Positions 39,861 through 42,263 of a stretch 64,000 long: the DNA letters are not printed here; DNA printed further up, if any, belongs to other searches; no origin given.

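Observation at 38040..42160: Low-GC islet encoding a eukaryote-like trypsin and a large subtilase, both secreted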

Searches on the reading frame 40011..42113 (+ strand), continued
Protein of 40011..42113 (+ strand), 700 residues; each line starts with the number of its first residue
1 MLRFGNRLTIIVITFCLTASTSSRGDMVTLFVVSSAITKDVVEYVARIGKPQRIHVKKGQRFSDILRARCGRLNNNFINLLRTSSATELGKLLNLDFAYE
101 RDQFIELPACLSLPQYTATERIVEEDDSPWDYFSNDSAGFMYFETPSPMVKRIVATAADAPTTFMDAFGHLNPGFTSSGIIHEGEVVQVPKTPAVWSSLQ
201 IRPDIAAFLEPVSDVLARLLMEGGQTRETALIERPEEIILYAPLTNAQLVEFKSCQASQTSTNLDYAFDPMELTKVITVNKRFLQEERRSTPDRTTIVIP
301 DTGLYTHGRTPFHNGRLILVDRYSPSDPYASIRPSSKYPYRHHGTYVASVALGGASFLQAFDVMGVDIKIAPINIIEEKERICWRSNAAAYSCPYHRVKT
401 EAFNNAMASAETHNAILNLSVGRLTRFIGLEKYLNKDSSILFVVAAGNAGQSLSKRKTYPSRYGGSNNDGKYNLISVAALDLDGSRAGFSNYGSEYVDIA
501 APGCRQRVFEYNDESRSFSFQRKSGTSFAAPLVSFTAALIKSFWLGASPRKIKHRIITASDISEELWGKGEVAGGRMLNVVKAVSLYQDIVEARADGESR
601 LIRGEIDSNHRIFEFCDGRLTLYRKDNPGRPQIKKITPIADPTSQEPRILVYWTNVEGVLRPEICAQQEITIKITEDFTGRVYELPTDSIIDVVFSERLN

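Call 33: get_annotated_region(hit=H2, flank=8000)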
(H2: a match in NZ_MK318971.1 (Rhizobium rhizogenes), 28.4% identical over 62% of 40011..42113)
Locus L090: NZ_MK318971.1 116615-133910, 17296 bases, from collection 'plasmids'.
description: Rhizobium rhizogenes strain Colt5.8 plasmid pColt5.8a, complete sequence
organism: Rhizobium rhizogenes (NCBI taxid 359)
taxonomy: Bacteria; Pseudomonadota; Alphaproteobacteria; Hyphomicrobiales; Rhizobiaceae; Rhizobium; Rhizobium rhizogenes
host: -; source: -; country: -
typing (MOB-suite, as given by PLSDB): non-mobilizable; mating-pair formation MPF_T
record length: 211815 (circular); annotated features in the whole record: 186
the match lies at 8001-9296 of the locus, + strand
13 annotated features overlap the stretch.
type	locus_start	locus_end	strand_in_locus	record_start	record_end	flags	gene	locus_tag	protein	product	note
CDS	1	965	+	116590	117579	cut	-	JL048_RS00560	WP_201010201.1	tyrosine-type recombinase/integrase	GO:0015074 - DNA integration [Evidence IEA]; GO:0006310 - DNA recombination [Evidence IEA]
CDS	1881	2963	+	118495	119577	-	dinB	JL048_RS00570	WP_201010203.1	DNA polymerase IV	GO:0006281 - DNA repair [Evidence IEA]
CDS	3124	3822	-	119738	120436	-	-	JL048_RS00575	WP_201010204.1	hypothetical protein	-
CDS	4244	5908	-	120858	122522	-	-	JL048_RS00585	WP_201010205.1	tyrosinase family protein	-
CDS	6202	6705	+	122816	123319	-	-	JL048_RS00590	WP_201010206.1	hypothetical protein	-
CDS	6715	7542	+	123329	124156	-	-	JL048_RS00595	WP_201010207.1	trypsin-like serine protease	GO:0006508 - proteolysis [Evidence IEA]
CDS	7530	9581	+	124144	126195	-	-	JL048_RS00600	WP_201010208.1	S8 family serine peptidase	GO:0006508 - proteolysis [Evidence IEA]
CDS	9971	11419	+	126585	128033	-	-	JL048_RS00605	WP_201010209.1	PIN domain-containing protein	-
CDS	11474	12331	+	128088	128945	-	-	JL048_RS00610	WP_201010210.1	DUF2971 domain-containing protein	-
CDS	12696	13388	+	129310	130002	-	-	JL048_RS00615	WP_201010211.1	hypothetical protein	-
CDS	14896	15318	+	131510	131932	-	-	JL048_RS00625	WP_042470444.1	hypothetical protein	-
CDS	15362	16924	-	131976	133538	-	-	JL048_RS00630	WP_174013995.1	IS66 family transposase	-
CDS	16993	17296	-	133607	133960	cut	tnpB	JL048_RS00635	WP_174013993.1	IS66 family insertion sequence element accessory protein TnpB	-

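Call 34: get_annotated_region(hit=H4, flank=6000)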
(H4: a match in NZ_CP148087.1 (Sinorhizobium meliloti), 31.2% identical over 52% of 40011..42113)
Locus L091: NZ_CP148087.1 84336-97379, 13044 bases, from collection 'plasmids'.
description: Sinorhizobium meliloti strain 1132 plasmid pEm1132a, complete sequence
organism: Sinorhizobium meliloti (NCBI taxid 382)
taxonomy: Bacteria; Pseudomonadota; Alphaproteobacteria; Hyphomicrobiales; Rhizobiaceae; Sinorhizobium; Sinorhizobium meliloti
host: -; source: Medicago sativa,cell culture; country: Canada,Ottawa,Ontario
typing (MOB-suite, as given by PLSDB): conjugative; replicon rep_cluster_546; relaxase MOBQ; mating-pair formation MPF_T
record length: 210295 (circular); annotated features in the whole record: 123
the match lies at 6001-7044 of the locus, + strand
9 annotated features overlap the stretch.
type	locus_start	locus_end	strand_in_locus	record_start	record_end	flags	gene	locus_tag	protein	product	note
CDS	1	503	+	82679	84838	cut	-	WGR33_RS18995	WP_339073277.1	M4 family metallopeptidase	-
CDS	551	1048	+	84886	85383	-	-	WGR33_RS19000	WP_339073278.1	hypothetical protein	-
CDS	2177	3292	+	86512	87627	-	-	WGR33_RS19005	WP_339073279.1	hypothetical protein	-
CDS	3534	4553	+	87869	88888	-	-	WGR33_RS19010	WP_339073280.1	serine hydrolase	-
CDS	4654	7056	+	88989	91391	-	-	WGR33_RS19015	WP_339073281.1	S8 family serine peptidase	GO:0006508 - proteolysis [Evidence IEA]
CDS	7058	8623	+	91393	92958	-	-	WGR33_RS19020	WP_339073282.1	M12 family metallopeptidase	GO:0006508 - proteolysis [Evidence IEA]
CDS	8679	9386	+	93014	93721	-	-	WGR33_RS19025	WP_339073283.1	hypothetical protein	-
CDS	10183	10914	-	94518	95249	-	-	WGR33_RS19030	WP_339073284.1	hypothetical protein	-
CDS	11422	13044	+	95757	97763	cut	-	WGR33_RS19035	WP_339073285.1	AAA family ATPase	-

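Call 36: find_encoding_contigs(protein=P0030, flank=10000, max_places=5)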
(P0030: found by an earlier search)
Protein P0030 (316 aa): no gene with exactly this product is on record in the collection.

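Call 37: search_protein_families(library=pfam, proteins=[L088:648-1169:+, L090:6202-6705:+, L001:8092-9132:+, L001:12044-12631:+, L003:10685-11986:+, L090:7530-9581:+, L091:4654-7056:+], max_evalue=0.1)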
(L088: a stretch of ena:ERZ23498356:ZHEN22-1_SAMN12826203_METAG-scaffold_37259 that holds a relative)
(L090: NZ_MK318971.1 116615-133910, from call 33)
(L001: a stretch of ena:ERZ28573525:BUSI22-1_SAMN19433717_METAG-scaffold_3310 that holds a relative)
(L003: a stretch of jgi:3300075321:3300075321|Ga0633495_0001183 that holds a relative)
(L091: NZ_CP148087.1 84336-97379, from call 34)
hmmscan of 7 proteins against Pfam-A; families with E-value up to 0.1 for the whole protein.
L088:648-1169:+ (173 aa): 0 families

L090:6202-6705:+ (167 aa): 1 family
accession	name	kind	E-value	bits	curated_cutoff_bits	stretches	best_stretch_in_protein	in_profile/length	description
PF12731.12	Mating_N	-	0.073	13.6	21.4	0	95-132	50-87/95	Mating-type protein beta 1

L001:8092-9132:+ (346 aa): 0 families

L001:12044-12631:+ (195 aa): 0 families

L003:10685-11986:+ (433 aa): 0 families

L090:7530-9581:+ (683 aa): 1 family
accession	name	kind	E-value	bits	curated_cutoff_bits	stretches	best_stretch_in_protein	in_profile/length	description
PF00082.27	Peptidase_S8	-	1.9e-20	73.8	21.8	1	295-558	5-272/288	Subtilase family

L091:4654-7056:+ (800 aa): 1 family
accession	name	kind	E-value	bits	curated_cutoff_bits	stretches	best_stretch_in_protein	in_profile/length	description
PF00082.27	Peptidase_S8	-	2.2e-26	93.3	21.8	1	415-676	5-274/288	Subtilase family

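Call 56: search_protein_families(library=phrogs, proteins=[window:40011-42113:+], max_evalue=0.1)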
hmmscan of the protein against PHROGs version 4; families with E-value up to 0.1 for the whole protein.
window:40011-42113:+ (700 aa): 2 families
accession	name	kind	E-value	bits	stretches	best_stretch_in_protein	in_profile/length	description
phrog_3677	-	other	4.1e-25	88.8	1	255-592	565-861/1125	protease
phrog_3964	-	unknown function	2.9e-05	23.6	1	522-542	508-528/779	-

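Call 57: search_protein_families(library=ncbifam, proteins=[window:40011-42113:+], max_evalue=0.1)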
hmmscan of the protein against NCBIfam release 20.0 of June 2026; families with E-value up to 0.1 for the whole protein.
window:40011-42113:+ (700 aa): 4 families
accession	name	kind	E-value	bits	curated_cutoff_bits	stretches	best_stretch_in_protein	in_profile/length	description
TIGR03921.1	T7SS_mycosin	equivalog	6.3e-19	68.3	278.75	1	341-585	50-286/353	type VII secretion-associated serine protease mycosin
NF033595.1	denti_PrtP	equivalog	1.9e-07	30.1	300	1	438-588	365-506/606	dentilisin complex serine proteinase subunit PrtP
TIGR03895.1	protease_PatA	subfamily_domain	1.5e-06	27.3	421.05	1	409-543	53-179/606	PatA/PatG family cyanobactin maturation protease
NF042956.1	IteS_antiphage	equivalog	0.0085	14.4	900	0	521-561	489-534/747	S8 family anti-phage peptidase IteS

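Call 69: find_homologous_proteins(query=L088:648-1169:+, max_evalue=0.01)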
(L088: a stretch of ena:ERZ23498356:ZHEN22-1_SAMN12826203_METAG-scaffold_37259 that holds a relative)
Query L088:648-1169:+ (173 aa): 1 proteins with E <= 0.01 among 852 candidates.
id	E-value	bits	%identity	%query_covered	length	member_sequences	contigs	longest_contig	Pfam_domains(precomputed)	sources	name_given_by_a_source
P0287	8.0e-109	379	100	100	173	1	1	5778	-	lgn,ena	-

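Call 81: find_related_loci(query=window:40011-42113:+, collection=metagenome_contigs, flank=8000)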
Query window:40011-42113:+ (700 aa) in metagenome_contigs; peptide patterns used: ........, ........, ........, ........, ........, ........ (x = any residue, [..] = any of these).
63 stretches matched a pattern, but none encodes a relative of the query by tblastn (E <= 1e-3).
